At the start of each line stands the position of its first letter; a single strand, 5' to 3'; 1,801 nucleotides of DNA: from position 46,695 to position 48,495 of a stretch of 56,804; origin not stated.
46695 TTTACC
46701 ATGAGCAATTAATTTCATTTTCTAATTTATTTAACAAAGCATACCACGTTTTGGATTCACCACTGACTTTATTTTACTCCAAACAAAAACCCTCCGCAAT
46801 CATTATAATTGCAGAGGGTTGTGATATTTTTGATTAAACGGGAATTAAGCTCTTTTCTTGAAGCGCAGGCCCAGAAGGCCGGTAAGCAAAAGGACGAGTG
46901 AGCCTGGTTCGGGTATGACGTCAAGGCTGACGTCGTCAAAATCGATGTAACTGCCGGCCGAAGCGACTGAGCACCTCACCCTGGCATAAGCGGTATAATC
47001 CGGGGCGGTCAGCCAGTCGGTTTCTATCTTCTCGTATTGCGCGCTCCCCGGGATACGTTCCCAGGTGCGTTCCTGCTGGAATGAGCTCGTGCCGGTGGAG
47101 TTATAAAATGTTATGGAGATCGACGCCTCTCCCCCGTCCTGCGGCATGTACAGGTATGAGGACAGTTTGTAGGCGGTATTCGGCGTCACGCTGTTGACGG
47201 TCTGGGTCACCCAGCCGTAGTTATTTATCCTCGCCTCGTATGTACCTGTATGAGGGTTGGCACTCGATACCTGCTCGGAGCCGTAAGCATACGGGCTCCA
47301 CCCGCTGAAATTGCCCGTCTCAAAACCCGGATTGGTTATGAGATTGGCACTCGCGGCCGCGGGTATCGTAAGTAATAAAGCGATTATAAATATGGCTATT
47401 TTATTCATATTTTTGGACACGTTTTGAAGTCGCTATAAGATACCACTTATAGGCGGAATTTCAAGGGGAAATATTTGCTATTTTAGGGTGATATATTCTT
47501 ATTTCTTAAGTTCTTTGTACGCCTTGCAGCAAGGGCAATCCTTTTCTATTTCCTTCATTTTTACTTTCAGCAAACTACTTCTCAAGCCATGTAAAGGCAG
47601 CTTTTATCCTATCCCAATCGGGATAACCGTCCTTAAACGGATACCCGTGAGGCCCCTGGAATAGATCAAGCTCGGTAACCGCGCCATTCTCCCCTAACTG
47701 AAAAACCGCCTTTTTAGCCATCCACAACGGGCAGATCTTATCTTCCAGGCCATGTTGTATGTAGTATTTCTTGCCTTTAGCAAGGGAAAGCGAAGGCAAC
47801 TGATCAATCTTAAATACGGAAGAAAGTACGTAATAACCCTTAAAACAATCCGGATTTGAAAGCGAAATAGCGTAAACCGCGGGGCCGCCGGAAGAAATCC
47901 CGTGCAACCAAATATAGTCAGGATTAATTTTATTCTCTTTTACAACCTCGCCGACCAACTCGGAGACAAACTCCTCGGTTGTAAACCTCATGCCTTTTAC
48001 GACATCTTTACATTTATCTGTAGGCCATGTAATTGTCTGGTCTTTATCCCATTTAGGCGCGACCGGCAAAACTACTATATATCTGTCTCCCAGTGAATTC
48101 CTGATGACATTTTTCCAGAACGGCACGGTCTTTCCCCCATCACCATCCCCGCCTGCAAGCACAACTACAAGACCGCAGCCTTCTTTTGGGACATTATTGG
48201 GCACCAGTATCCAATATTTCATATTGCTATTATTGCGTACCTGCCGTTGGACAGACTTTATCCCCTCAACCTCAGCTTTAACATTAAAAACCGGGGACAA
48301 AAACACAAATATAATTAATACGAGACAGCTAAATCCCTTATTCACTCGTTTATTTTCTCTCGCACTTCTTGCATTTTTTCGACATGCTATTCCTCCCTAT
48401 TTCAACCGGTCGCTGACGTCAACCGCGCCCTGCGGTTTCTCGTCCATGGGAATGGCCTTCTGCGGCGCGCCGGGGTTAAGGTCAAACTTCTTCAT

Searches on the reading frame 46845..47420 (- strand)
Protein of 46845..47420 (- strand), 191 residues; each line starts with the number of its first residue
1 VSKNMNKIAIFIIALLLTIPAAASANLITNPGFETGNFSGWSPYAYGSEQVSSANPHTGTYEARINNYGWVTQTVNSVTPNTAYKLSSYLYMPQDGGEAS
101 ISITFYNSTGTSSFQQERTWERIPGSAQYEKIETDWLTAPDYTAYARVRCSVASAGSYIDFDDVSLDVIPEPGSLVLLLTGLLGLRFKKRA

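Call 81: search_protein_families(library=pfam, proteins=[window:46845-47420:-], max_evalue=0.001)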
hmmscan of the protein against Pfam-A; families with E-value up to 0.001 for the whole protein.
window:46845-47420:- (191 aa): 2 families
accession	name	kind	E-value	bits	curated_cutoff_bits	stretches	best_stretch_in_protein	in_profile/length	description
PF02018.23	CBM_4_9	-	3.8e-10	40.7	25.9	1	25-141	1-121/136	Carbohydrate binding domain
PF07589.16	PEP-CTERM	-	0.00061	20.2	20.7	0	169-190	2-24/24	PEP-CTERM motif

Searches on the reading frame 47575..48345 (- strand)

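Call 81: search_protein_families(library=pfam, proteins=[window:47575-48345:-], max_evalue=0.001)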
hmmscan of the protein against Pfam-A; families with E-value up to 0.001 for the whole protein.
window:47575-48345:- (256 aa): 1 family
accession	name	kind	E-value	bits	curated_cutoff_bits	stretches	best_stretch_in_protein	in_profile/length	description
PF00326.27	Peptidase_S9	-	4.7e-05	23.4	22.6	0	131-177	52-98/213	Prolyl oligopeptidase family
